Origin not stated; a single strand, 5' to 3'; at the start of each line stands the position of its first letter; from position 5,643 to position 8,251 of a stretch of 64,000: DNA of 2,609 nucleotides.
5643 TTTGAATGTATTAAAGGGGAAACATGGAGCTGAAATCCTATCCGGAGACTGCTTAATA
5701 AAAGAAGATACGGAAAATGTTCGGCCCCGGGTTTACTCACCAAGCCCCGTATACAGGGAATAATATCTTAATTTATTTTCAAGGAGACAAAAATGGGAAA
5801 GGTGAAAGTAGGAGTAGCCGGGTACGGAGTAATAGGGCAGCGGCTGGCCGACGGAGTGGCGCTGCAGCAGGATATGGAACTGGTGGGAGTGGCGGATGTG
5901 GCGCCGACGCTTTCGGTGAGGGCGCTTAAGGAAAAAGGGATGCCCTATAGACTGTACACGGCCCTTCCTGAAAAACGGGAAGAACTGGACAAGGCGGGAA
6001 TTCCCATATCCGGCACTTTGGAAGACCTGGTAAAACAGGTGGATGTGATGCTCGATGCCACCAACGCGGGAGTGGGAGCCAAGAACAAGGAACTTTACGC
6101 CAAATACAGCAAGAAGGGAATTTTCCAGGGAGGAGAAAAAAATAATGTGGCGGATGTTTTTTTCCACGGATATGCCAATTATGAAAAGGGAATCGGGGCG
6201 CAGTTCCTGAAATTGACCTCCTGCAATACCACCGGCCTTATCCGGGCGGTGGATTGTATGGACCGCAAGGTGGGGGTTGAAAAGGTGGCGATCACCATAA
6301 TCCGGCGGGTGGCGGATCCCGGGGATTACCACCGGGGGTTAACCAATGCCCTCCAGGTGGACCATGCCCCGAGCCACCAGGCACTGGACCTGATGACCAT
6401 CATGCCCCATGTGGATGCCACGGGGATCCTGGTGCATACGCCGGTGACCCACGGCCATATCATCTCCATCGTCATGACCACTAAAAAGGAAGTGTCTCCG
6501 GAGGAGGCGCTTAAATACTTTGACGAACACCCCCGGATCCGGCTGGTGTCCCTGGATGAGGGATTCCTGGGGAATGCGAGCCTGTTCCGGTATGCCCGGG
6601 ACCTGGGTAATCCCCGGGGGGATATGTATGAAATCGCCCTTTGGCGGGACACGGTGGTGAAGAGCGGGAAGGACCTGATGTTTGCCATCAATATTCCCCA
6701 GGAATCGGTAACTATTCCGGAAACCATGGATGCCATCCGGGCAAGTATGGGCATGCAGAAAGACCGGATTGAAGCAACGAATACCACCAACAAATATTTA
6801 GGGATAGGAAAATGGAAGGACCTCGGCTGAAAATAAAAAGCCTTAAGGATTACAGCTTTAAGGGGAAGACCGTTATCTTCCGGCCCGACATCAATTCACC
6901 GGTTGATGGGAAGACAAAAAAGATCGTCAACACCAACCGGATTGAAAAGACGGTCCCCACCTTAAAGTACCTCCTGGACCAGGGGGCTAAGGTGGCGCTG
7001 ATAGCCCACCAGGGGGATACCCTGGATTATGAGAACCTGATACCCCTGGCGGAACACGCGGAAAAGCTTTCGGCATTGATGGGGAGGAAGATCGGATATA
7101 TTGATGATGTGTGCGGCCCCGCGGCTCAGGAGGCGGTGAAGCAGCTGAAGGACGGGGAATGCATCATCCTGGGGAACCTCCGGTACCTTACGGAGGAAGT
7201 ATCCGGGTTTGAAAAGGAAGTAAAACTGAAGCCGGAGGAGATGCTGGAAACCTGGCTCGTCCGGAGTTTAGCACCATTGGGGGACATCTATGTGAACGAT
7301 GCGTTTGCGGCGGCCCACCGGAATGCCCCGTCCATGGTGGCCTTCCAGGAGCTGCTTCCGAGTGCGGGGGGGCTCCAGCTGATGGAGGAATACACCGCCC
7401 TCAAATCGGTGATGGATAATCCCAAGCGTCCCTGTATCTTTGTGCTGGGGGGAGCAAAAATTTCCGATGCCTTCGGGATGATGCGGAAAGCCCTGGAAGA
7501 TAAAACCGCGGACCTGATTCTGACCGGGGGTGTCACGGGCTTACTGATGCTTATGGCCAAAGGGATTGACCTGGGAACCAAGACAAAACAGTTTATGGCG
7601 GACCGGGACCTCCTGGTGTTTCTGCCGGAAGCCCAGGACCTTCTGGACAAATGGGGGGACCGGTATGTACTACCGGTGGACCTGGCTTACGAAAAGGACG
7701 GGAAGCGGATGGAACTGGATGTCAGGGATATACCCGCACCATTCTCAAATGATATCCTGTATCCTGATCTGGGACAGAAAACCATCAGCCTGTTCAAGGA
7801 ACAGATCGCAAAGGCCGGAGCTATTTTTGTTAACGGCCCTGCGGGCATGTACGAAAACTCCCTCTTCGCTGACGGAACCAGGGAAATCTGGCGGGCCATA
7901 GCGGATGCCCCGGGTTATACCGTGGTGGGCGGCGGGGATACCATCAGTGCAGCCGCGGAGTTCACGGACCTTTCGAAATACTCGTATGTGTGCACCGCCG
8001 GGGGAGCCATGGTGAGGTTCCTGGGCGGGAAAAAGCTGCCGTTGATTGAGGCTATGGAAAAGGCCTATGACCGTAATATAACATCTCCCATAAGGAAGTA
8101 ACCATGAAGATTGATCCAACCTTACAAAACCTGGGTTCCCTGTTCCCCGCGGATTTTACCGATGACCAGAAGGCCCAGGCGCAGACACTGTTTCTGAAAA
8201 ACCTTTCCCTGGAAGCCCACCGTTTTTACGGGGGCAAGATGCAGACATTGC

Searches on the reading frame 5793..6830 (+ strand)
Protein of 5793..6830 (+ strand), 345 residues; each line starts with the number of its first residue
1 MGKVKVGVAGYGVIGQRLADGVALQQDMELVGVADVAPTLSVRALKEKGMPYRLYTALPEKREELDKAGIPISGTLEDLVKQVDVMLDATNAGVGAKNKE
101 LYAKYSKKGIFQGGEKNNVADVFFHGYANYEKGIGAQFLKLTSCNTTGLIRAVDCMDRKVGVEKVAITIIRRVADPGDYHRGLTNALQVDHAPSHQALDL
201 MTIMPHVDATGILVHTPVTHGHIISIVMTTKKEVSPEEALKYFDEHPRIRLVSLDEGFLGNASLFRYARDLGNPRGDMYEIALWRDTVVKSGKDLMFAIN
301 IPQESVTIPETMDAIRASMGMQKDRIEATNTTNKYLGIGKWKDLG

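Call 30: search_protein_families(library=pfam, proteins=[window:5793-6830:+], max_evalue=0.0001)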
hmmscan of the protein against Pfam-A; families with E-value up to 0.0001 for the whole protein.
window:5793-6830:+ (345 aa): 2 families
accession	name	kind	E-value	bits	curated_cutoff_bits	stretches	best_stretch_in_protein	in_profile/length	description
PF02800.25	Gp_dh_C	-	1.8e-14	54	24.4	1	149-294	1-151/158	Glyceraldehyde 3-phosphate dehydrogenase, C-terminal domain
PF01113.26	DapB_N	-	9.4e-07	29.4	25.6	1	4-109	1-94/124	Dihydrodipicolinate reductase, N-terminus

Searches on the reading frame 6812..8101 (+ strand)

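Call 30: search_protein_families(library=pfam, proteins=[window:6812-8101:+], max_evalue=0.0001)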
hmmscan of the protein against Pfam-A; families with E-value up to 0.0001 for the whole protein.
window:6812-8101:+ (429 aa): 1 family
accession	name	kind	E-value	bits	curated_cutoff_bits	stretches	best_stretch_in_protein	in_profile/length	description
PF00162.24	PGK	-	9.2e-104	347.9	27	1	11-407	1-379/379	Phosphoglycerate kinase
